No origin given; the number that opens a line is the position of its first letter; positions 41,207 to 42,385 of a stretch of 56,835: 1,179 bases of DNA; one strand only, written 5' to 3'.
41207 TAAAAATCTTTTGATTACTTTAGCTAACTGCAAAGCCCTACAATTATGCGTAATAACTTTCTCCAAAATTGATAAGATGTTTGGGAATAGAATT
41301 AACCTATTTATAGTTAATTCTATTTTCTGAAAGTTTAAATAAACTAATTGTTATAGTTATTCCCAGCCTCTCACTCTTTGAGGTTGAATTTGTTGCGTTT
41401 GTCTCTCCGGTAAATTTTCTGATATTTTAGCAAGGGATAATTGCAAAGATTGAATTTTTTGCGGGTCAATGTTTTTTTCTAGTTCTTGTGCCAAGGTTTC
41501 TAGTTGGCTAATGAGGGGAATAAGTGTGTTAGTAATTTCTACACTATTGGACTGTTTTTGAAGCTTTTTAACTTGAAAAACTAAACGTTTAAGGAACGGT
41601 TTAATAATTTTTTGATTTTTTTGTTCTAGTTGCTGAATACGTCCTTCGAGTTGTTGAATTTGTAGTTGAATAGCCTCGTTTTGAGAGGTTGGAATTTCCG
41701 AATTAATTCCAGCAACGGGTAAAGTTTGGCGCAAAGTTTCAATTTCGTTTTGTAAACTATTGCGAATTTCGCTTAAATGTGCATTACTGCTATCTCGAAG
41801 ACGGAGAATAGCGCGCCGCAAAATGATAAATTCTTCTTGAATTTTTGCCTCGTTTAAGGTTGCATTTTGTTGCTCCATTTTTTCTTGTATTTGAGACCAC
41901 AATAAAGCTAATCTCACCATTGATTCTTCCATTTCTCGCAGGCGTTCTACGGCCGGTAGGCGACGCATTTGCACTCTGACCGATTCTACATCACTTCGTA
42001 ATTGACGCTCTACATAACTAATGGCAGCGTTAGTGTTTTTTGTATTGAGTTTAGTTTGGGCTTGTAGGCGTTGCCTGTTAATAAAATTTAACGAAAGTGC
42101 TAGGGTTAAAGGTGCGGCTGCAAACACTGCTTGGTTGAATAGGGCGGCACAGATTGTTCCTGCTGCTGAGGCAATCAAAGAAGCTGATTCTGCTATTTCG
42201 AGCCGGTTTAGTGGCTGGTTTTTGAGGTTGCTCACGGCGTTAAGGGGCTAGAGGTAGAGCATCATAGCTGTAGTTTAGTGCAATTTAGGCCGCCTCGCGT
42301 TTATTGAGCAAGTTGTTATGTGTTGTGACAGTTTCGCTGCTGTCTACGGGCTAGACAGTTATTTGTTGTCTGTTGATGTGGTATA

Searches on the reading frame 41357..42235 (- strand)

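Call 41: search_protein_families(library=pfam, proteins=[window:41357-42235:-], max_evalue=0.001)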
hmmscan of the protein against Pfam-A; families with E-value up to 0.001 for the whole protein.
window:41357-42235:- (292 aa): 0 families

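Call 70: search_protein_families(library=pfam, proteins=[window:41357-42235:-], max_evalue=0.01)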
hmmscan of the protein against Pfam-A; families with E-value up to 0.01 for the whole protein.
window:41357-42235:- (292 aa): 1 family
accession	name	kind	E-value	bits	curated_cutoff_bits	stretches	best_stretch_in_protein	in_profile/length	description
PF12495.13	Vip3A_N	-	0.0097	16.3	25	1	112-208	46-143/177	Vegetative insecticide protein 3A N terminal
